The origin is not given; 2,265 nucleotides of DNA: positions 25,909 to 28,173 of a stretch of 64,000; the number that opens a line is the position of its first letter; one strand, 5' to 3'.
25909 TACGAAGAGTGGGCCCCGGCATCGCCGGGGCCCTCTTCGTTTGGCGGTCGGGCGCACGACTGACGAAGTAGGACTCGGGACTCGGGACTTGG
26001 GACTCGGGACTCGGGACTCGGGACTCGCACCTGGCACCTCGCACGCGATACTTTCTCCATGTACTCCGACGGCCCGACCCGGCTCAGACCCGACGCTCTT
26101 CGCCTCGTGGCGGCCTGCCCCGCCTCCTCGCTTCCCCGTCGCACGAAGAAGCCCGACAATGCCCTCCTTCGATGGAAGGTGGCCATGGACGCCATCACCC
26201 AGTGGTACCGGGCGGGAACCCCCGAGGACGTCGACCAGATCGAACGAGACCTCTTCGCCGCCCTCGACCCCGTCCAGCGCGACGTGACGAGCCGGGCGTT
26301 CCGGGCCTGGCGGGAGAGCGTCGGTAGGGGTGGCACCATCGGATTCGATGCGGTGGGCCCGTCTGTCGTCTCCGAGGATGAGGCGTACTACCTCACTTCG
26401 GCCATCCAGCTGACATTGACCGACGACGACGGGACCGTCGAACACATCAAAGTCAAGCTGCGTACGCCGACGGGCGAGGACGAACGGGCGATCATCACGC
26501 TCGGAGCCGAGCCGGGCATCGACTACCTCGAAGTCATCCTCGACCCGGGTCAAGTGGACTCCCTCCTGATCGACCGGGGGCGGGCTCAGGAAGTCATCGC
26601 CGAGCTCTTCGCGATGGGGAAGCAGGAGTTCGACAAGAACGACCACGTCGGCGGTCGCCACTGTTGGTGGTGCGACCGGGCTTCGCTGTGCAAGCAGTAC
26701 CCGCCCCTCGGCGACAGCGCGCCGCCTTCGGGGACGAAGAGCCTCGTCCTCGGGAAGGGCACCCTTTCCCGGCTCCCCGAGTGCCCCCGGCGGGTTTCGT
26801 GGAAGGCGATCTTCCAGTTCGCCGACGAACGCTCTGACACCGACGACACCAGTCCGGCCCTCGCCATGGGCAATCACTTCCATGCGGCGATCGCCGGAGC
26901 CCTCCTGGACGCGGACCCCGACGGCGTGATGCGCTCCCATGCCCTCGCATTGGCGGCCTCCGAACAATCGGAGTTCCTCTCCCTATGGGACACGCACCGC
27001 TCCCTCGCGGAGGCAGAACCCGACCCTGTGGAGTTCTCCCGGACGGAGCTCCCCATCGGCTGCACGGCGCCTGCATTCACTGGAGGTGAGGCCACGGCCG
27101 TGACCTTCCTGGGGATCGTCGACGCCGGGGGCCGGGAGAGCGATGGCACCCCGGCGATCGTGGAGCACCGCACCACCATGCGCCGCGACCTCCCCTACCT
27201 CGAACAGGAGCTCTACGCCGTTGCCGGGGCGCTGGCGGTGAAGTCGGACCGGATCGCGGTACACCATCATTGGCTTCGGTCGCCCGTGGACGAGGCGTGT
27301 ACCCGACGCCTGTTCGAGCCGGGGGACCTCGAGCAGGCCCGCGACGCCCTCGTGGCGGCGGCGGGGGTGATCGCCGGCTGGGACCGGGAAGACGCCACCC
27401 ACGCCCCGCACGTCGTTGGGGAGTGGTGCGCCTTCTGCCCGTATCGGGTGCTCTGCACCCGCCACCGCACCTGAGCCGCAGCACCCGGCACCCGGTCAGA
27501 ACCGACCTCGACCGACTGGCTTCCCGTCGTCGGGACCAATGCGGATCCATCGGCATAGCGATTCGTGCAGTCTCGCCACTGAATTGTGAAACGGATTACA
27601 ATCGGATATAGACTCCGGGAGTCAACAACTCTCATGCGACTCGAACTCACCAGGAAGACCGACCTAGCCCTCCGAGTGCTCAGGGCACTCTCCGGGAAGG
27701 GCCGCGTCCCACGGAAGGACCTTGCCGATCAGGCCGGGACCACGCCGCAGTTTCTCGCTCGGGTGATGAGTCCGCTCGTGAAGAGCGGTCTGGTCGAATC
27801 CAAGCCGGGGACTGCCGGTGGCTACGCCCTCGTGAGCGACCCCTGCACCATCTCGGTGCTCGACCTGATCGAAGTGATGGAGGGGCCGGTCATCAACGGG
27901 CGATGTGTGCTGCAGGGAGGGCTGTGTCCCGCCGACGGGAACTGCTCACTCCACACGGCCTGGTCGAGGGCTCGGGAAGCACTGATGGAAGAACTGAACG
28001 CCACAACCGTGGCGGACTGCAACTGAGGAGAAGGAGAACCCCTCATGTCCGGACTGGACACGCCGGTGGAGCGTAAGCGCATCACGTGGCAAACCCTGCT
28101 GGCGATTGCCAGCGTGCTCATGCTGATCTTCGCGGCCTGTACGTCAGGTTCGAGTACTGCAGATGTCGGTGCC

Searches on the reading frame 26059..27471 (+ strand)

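Call 39: search_protein_families(library=pfam, proteins=[window:26059-27471:+], max_evalue=0.001)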
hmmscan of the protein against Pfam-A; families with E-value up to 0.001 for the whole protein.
window:26059-27471:+ (471 aa): 1 family
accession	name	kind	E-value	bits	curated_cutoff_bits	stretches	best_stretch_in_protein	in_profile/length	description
PF12705.13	PDDEXK_1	-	1.4e-05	25.6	22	1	236-466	7-246/247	PD-(D/E)XK nuclease superfamily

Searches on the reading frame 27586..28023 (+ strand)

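Call 39: search_protein_families(library=pfam, proteins=[window:27586-28023:+], max_evalue=0.001)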
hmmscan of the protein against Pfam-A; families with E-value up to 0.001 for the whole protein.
window:27586-28023:+ (146 aa): 4 families
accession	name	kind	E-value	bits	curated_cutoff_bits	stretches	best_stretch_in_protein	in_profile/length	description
PF02082.26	Rrf2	-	3.2e-28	99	30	1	21-144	1-128/132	Iron-dependent Transcriptional regulator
PF13545.12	HTH_Crp_2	-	5.8e-05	23.4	27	1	40-73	22-55/70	Crp-like helix-turn-helix domain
PF13412.12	HTH_24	-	0.00023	21.1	21.9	1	27-71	4-48/48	Winged helix-turn-helix DNA-binding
PF12840.13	HTH_20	-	0.00029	21.2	27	1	28-72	6-50/51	Helix-turn-helix domain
